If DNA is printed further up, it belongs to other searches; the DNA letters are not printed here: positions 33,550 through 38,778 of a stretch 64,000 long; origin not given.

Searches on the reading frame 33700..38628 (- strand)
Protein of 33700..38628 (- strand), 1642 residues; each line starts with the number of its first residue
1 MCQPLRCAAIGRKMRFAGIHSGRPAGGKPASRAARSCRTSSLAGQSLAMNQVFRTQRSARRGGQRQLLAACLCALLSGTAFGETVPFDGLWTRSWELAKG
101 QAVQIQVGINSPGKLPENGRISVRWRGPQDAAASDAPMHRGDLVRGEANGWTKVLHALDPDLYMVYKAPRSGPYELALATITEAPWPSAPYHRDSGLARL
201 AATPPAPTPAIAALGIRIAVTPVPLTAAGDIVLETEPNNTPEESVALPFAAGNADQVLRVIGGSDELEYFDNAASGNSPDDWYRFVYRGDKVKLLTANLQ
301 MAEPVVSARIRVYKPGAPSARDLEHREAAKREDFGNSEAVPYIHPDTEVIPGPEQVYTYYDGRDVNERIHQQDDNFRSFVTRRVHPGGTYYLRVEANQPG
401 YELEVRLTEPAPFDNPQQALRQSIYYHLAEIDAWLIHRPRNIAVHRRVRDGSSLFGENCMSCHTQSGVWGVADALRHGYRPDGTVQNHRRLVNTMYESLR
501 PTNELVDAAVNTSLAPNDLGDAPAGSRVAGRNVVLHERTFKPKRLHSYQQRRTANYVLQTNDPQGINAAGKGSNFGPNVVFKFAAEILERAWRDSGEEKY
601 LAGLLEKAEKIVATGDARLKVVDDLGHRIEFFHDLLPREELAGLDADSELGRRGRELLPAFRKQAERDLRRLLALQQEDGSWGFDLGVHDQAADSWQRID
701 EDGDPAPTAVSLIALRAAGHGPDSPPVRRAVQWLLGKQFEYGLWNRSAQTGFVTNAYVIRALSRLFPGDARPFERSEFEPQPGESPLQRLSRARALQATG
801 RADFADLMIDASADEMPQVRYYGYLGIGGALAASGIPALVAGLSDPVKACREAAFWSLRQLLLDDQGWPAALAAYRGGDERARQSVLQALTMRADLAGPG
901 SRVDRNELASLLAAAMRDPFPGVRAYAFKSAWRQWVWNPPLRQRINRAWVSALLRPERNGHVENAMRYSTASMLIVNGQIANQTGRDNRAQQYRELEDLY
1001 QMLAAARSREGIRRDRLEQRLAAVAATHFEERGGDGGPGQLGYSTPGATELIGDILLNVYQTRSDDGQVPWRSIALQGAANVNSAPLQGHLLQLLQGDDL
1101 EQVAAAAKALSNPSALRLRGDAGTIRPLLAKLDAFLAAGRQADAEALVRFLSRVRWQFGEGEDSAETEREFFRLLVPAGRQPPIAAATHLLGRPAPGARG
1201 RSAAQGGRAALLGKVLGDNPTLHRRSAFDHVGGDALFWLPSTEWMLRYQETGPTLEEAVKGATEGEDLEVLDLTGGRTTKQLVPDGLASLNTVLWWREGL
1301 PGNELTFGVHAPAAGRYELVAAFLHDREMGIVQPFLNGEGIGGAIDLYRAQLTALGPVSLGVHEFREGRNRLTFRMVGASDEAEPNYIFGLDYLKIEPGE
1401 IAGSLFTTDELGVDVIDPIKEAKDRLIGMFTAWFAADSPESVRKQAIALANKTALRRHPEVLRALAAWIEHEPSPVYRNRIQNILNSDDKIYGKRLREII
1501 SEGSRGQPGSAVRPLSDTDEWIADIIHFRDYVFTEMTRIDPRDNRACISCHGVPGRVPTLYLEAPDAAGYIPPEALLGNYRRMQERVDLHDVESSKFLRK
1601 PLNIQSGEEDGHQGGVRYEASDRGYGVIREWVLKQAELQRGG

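Call 38: search_protein_families(library=pfam, proteins=[window:33700-38628:-], max_evalue=0.00001)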
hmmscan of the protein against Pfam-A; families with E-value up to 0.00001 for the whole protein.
window:33700-38628:- (1642 aa): 1 family
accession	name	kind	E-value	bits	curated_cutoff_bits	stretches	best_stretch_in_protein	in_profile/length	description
PF13243.12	SQHop_cyclase_C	-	4.4e-06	26.4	26.1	1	668-758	212-300/319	Squalene-hopene cyclase C-terminal domain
